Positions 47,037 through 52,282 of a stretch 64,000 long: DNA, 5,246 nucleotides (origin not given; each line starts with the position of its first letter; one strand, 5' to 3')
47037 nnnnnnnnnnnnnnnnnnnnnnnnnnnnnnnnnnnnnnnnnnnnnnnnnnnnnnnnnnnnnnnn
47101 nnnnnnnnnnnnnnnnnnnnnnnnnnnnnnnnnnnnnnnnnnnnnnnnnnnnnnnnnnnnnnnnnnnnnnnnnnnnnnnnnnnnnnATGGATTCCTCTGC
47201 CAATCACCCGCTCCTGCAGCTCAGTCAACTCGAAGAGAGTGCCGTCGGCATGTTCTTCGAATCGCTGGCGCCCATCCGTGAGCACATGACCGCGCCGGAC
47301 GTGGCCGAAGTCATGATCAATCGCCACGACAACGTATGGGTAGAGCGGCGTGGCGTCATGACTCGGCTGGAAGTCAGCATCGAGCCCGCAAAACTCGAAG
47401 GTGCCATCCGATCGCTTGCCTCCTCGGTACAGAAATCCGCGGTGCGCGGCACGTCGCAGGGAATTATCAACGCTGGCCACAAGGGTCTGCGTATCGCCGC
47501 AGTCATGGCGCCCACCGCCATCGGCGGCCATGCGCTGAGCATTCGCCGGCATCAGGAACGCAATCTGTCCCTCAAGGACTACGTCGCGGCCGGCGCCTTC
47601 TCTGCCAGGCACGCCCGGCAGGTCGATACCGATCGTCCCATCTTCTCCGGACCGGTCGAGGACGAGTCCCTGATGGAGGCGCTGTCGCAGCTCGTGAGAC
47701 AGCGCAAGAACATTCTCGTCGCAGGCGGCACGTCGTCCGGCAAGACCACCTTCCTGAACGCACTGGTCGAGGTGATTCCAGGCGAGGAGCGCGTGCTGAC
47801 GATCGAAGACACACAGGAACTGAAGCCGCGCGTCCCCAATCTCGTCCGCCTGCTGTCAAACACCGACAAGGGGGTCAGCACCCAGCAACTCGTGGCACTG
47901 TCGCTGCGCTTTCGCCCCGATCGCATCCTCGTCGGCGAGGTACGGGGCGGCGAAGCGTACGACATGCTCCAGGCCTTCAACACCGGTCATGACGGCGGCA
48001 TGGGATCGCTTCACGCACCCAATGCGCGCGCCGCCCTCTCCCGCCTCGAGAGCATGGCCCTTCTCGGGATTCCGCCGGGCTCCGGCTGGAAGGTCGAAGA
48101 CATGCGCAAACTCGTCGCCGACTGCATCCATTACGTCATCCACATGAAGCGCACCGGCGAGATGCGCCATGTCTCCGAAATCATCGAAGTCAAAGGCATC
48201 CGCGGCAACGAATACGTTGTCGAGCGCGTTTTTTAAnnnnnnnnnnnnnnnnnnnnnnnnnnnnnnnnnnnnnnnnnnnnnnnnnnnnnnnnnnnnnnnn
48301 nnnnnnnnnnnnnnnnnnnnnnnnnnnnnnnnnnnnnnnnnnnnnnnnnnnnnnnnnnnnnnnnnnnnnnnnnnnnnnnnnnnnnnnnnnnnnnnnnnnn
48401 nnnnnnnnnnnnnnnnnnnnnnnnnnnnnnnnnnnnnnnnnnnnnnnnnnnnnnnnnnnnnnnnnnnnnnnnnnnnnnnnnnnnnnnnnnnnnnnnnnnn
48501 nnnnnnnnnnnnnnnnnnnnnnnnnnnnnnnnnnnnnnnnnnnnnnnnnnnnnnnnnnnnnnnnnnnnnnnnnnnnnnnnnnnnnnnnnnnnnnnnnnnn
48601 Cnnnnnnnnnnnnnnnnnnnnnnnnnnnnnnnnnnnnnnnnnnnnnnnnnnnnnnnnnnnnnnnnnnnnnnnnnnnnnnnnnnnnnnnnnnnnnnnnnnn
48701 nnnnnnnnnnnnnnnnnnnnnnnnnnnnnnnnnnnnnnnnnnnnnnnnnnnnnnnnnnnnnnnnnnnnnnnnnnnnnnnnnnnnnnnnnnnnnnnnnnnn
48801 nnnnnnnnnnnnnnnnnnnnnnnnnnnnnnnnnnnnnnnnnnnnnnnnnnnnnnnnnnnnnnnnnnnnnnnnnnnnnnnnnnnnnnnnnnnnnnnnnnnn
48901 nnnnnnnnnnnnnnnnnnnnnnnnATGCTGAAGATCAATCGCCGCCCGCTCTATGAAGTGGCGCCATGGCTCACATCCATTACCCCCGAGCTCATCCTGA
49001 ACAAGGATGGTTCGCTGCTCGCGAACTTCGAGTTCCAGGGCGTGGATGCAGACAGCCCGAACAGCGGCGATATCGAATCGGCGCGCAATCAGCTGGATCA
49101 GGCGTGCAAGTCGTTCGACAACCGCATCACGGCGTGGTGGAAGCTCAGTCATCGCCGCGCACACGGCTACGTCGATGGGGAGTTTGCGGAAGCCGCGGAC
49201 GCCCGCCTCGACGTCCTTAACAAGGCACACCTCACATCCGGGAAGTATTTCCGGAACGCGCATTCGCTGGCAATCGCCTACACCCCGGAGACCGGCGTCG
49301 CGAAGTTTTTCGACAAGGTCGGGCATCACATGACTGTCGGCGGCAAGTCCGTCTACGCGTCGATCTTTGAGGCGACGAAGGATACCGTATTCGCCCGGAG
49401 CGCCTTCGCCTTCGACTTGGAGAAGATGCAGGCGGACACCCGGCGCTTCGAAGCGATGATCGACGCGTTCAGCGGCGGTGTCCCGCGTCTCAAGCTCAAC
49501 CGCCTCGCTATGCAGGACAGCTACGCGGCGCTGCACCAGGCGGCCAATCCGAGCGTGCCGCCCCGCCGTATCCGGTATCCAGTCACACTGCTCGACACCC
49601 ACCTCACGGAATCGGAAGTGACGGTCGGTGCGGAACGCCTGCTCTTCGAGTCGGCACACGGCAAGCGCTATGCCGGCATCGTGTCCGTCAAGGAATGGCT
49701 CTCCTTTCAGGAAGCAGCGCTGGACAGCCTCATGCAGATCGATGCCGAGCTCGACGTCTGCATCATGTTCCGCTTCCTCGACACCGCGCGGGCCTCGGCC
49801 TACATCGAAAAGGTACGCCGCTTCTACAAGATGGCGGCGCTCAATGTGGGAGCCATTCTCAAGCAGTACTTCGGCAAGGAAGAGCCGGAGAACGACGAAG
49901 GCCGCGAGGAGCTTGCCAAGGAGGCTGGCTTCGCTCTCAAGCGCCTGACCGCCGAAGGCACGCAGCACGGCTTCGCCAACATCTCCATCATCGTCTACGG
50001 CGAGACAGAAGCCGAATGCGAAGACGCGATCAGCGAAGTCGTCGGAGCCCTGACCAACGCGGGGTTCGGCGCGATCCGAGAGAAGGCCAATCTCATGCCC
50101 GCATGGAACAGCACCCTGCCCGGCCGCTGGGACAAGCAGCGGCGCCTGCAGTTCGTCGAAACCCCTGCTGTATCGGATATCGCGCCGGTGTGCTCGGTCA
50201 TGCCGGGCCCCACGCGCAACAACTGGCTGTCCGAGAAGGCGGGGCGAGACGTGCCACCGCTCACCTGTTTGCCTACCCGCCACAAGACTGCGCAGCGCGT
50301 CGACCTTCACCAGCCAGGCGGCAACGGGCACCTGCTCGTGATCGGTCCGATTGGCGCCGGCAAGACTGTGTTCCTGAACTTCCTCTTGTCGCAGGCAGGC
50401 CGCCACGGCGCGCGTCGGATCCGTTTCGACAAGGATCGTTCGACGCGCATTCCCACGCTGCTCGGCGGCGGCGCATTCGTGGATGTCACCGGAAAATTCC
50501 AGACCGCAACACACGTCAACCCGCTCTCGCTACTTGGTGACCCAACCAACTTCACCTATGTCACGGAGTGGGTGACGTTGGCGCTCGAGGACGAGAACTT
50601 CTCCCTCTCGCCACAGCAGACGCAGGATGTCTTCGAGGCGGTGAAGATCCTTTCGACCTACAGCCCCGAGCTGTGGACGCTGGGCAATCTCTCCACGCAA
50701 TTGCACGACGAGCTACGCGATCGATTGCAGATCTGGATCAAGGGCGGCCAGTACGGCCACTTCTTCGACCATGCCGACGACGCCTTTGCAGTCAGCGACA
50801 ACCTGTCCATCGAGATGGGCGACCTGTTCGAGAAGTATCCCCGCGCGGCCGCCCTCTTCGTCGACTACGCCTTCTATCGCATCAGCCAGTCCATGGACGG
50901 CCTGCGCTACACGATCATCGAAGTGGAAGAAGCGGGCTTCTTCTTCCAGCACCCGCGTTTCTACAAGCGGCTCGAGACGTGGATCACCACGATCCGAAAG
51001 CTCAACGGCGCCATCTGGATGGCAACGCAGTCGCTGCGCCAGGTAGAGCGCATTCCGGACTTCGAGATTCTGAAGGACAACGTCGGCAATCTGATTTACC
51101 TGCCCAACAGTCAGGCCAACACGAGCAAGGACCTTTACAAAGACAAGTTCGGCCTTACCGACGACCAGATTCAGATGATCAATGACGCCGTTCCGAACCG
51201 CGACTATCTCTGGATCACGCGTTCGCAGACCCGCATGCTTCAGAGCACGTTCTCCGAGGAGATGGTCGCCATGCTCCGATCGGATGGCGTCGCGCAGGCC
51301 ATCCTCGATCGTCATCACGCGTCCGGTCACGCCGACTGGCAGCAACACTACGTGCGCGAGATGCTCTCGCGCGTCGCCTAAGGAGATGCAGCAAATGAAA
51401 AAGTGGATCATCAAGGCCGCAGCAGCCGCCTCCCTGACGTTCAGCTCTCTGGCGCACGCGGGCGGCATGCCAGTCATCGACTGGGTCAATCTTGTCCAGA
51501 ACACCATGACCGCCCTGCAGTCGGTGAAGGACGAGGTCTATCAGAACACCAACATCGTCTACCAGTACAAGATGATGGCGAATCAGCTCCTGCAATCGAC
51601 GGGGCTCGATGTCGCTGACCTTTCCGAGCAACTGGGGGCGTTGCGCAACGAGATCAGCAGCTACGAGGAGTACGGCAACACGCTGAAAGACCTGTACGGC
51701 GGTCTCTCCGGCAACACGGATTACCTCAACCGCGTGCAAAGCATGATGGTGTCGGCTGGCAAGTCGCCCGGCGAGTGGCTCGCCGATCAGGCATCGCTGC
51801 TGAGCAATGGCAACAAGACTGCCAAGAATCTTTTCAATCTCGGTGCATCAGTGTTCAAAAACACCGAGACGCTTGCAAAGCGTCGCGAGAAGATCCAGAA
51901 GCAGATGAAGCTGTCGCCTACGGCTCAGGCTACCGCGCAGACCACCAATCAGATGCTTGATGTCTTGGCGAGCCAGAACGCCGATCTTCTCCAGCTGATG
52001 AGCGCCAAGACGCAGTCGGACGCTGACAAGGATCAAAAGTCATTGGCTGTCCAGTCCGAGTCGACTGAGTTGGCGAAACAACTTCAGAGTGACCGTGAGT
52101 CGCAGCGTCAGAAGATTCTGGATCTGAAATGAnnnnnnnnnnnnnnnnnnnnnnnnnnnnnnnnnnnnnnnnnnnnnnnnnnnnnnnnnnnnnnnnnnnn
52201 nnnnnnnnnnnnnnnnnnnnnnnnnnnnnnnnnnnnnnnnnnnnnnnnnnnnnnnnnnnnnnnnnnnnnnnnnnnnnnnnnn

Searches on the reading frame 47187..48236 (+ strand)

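Call 4: search_protein_families(library=pfam, proteins=[window:47187-48236:+], max_evalue=0.01)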
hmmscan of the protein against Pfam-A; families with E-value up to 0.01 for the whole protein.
window:47187-48236:+ (349 aa): 7 families
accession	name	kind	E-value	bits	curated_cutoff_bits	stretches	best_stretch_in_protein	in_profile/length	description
PF00437.27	T2SSE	-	3.8e-36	125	24.9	1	159-292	128-260/370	Type II/IV secretion system protein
PF01580.24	FtsK_SpoIIIE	-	0.00019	21.4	24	1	166-194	32-60/221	FtsK/SpoIIIE family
PF13555.12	AAA_29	-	0.0022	18.1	27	1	172-201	21-50/61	P-loop containing region of AAA domain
PF13191.12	AAA_16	-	0.0038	18.2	32.6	1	160-223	10-73/167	AAA ATPase domain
PF06414.18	Zeta_toxin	-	0.0044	16.9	22.3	0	171-230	14-72/199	Zeta toxin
PF00350.29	Dynamin_N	-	0.0049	17.3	27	1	176-195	1-20/168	Dynamin family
PF19975.5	DO-GTPase1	-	0.0075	16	27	0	178-232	2-56/271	Double-GTPase 1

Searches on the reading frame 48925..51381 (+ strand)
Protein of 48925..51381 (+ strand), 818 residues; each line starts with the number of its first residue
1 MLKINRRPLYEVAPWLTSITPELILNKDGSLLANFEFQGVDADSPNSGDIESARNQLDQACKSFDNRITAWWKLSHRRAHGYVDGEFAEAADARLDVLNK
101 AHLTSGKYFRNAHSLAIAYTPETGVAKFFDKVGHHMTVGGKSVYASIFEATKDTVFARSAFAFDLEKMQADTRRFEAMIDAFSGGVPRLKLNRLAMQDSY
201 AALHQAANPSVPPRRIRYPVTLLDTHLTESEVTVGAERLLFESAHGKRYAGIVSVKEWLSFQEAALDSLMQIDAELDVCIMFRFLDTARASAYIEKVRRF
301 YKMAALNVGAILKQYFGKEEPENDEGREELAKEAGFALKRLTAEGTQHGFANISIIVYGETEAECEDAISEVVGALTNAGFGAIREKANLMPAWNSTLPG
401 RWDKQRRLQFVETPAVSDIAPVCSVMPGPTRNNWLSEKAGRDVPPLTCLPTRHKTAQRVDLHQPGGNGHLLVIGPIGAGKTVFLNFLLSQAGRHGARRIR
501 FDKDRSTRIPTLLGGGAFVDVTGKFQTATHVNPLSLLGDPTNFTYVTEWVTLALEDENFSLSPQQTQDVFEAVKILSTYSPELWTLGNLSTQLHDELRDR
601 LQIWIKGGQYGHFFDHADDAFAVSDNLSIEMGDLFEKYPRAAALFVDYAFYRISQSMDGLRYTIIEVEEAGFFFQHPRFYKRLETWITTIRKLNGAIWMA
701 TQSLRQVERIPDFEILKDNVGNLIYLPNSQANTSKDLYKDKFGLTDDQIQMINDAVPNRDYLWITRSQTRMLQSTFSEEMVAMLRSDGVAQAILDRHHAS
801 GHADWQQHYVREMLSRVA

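Call 4: search_protein_families(library=pfam, proteins=[window:48925-51381:+], max_evalue=0.01)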
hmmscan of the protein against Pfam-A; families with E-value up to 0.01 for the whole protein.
window:48925-51381:+ (818 aa): 5 families
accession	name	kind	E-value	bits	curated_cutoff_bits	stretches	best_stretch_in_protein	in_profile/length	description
PF03135.19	CagE_TrbE_VirB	-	9.7e-17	62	21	2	215-300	30-117/204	CagE, TrbE, VirB family, component of type IV transporter system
PF13191.12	AAA_16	-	0.00034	21.6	32.6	1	464-626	24-150/167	AAA ATPase domain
PF12696.13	TraG-D_C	-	0.0008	19.8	22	1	681-737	16-75/126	TraM recognition site of TraD and TraG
PF13401.12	AAA_22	-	0.0019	18.9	27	1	466-504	4-42/130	AAA domain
PF19044.6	P-loop_TraG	-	0.006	15.7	25.8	0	467-515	29-77/413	TraG P-loop domain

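Call 70: search_dna_similar(query=window:48925-51381:+, collection=plasmids, mode=protein, rows=spread, max_rows=60, max_evalue=1e-120)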
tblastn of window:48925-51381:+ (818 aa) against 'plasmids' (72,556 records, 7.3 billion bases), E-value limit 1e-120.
Records with a match: 66; places in all: 67; records where one place covers at least 80% of the query: 65.
Best place of each record, by identity: 80-90% 4; 60-80% 59; <60% 3.
By first word of the organism name: Burkholderia 27; Cupriavidus 20; Paraburkholderia 9; Ralstonia 4; Caballeronia 4; Robbsia 1; Azonexus 1.
By predicted mobility (MOB-suite, as given by PLSDB): conjugative 40; non-mobilizable 15; mobilizable 11.
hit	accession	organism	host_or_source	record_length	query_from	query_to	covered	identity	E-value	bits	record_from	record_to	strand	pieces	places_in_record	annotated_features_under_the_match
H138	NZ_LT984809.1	Cupriavidus taiwanensis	-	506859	1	818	100%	83.5%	0e+0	1514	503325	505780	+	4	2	VirB3 family type IV secretion system protein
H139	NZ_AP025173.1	Cupriavidus sp. P-10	-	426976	1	816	100%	81.9%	0e+0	1432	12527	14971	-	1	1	VirB4 family type IV secretion system protein | VirB3 family type IV secretion system protein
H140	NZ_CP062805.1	Cupriavidus basilensis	Cell culture,Sediment of a freshwater ...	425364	1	816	100%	81.9%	0e+0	1432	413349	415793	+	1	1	VirB4 family type IV secretion system protein | VirB3 family type IV secretion system protein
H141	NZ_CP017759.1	Cupriavidus necator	whole organism,soil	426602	1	816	100%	81.9%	0e+0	1422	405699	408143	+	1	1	VirB4 family type IV secretion system protein | VirB3 family type IV secretion system protein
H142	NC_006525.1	Cupriavidus metallidurans CH34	-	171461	1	818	100%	79.0%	0e+0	1402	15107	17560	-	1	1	VirB4 family type IV secretion system protein | conjugal transfer protein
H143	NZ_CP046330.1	Cupriavidus metallidurans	sedimentation pond in a zinc factory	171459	1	818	100%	79.0%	0e+0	1402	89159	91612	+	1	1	VirB4 family type IV secretion system protein | conjugal transfer protein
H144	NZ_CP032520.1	Cupriavidus oxalaticus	cell culture,activated sludge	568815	1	818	100%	78.9%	0e+0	1402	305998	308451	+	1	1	VirB4 family type IV secretion system protein | conjugal transfer protein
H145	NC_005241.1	Cupriavidus necator H16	-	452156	1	818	100%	78.5%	0e+0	1394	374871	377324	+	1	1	VirB4 family type IV secretion system protein | conjugal transfer protein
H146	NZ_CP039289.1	Cupriavidus necator H16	single cell,sludge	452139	1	818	100%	78.5%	0e+0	1394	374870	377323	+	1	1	VirB4 family type IV secretion system protein | conjugal transfer protein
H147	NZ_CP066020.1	Cupriavidus necator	-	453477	1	818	100%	78.5%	0e+0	1394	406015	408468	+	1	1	VirB4 family type IV secretion system protein | conjugal transfer protein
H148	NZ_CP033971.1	Cupriavidus pauculus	Homo sapiens,clinical isolate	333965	1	818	100%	78.2%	0e+0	1392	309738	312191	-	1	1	VirB4 family type IV secretion system protein | conjugal transfer protein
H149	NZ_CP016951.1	Cupriavidus taiwanensis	Mimosa,single cell,nodules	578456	1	818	100%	78.1%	0e+0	1393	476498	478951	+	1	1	VirB4 family type IV secretion system protein | type IV secretory pathway, conjugal transfer protein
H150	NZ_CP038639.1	Cupriavidus oxalaticus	whole organism,sewage sludge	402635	1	818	100%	78.1%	0e+0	1390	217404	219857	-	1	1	VirB4 family type IV secretion system protein | conjugal transfer protein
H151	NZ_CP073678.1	Cupriavidus sp. KK10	Isolate,A bacterial consortium from ...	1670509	1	816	100%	72.1%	0e+0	1276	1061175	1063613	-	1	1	none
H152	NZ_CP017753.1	Cupriavidus sp. USMAHM13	cell culture,Paddy field, Sungai Manik, ...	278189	1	813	99%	72.1%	0e+0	1261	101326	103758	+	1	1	VirB4 family type IV secretion system protein | conjugal transfer protein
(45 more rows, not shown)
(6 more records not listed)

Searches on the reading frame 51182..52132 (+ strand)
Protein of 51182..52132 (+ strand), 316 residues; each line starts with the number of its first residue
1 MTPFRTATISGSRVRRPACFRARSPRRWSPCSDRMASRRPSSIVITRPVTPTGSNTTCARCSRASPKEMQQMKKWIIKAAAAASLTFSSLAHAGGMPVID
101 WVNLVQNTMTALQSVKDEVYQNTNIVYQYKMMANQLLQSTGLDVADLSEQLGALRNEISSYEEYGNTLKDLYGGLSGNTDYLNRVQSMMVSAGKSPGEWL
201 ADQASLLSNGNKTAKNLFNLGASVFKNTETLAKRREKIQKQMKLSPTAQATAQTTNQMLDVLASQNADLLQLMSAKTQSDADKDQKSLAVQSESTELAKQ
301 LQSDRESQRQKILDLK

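Call 4: search_protein_families(library=pfam, proteins=[window:51182-52132:+], max_evalue=0.01)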
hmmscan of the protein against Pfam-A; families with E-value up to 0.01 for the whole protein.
window:51182-52132:+ (316 aa): 0 families

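Call 54: search_protein_families(library=pfam, proteins=[window:51182-52132:+], max_evalue=5)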
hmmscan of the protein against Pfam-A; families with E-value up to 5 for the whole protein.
window:51182-52132:+ (316 aa): 1 family
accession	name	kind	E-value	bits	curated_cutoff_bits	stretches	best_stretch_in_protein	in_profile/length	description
PF07160.18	SKA1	-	0.98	9.6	29.6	0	125-190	23-88/243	Spindle and kinetochore-associated protein 1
